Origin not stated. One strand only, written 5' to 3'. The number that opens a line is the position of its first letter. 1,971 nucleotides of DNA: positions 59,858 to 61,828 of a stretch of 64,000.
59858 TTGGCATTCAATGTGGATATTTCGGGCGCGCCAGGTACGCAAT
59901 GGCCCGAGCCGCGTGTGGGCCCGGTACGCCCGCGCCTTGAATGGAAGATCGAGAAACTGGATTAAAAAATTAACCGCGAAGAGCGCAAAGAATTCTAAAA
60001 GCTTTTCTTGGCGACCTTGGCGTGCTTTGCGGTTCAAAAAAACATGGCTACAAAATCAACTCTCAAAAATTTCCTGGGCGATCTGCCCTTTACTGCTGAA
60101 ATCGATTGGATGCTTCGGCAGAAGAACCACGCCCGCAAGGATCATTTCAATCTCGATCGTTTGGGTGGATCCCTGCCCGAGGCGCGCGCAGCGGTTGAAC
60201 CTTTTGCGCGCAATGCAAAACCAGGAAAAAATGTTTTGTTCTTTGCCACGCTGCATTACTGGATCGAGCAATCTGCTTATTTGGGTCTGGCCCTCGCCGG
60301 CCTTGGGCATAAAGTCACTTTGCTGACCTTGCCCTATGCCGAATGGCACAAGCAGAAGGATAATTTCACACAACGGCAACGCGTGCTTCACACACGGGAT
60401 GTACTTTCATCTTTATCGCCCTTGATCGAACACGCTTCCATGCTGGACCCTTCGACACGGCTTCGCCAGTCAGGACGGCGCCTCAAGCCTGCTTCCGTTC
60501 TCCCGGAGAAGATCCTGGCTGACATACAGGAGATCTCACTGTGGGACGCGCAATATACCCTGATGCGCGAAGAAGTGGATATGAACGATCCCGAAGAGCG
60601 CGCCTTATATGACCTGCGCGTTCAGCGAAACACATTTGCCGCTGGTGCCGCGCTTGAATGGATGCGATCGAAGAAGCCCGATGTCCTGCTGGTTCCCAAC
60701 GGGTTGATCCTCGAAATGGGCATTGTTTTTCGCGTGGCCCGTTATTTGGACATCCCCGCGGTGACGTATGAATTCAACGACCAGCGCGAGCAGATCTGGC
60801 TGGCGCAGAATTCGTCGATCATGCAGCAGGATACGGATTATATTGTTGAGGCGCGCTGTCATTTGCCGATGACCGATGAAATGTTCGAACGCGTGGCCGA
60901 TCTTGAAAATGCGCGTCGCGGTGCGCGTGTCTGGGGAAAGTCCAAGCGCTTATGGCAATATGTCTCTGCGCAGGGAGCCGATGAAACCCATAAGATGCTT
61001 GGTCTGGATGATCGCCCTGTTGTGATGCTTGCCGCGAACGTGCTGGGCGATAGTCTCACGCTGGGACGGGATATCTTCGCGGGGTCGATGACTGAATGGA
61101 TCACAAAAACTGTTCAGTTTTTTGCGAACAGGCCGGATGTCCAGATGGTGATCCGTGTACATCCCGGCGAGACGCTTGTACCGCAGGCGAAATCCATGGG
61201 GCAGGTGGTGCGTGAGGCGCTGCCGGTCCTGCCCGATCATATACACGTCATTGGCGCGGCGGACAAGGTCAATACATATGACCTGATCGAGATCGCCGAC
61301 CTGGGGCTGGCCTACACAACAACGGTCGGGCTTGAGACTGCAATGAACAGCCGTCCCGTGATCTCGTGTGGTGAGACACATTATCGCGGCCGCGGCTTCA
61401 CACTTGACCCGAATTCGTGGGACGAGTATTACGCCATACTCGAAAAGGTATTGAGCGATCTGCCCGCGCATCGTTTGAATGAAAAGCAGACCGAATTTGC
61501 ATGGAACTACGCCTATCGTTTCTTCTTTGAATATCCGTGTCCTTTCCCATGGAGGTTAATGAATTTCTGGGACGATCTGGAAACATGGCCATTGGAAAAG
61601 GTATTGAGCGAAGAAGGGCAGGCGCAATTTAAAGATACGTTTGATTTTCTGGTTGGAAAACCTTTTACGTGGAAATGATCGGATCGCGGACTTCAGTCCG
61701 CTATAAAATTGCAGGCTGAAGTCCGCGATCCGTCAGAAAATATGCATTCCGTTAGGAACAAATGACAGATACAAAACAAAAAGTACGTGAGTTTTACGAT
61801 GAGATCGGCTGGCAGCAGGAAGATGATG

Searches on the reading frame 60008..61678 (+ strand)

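Call 12: search_protein_families(library=pfam, proteins=[window:60008-61678:+], max_evalue=0.001)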
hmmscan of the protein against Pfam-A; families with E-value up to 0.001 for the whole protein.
window:60008-61678:+ (556 aa): 1 family
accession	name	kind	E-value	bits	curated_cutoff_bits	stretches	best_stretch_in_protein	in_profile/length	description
PF05159.20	Capsule_synth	-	8.4e-08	32.5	20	1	312-469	121-276/310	Capsule polysaccharide biosynthesis protein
